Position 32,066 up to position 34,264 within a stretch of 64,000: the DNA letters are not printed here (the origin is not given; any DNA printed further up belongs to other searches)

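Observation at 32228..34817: Overlapping HerA/FtsK-type ATPase and Cys-rich periodic partner: candidate uncharacterised two-gene system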

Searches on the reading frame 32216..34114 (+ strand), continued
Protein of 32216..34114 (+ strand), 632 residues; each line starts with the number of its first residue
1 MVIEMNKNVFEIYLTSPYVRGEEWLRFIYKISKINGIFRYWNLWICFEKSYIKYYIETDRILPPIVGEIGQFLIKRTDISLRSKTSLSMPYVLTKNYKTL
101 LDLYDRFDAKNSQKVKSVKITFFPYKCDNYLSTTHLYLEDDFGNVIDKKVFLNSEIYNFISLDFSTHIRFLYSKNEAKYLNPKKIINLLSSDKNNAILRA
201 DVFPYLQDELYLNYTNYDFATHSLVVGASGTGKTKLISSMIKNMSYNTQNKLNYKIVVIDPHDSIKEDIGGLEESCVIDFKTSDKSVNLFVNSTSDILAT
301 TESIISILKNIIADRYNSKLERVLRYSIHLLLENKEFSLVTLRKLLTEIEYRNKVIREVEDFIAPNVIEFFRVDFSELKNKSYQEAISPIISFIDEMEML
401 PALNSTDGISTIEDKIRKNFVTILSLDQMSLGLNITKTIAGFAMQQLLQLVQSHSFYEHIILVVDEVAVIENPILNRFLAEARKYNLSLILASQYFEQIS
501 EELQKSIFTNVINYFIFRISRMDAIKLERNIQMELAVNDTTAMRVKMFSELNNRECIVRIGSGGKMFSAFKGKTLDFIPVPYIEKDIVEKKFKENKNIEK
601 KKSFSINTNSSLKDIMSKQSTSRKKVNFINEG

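Call 103: find_encoding_contigs(protein=P0360, flank=5000, max_places=1)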
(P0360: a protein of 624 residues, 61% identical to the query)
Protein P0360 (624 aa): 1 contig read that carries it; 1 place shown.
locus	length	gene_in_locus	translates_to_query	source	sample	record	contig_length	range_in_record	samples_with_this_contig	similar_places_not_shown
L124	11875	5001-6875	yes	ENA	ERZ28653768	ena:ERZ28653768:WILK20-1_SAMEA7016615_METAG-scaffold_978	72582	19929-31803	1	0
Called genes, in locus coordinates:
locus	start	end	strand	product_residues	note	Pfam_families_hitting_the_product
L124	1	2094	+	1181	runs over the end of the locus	PF02463:SMC_N, PF13175:AAA_15, PF13304:AAA_21 (weak), PF13476:AAA_23, PF13555:AAA_29 (faint), PF06470:SMC_hinge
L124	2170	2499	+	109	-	-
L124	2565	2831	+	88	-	PF04221:RelB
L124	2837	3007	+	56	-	PF15738:YafQ_toxin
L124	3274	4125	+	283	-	PF01551:Peptidase_M23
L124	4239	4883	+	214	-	PF02163:Peptidase_M50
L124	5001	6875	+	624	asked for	PF01935:DUF87 (weak), PF10412:TrwB_AAD_bind (faint)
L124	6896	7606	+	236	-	-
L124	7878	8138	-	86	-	PF00583:Acetyltransf_1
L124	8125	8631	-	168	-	PF00814:TsaD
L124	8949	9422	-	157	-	PF02367:TsaE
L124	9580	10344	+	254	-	PF25967:RND-MFP_C, PF25989:YknX_C (weak)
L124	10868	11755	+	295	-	-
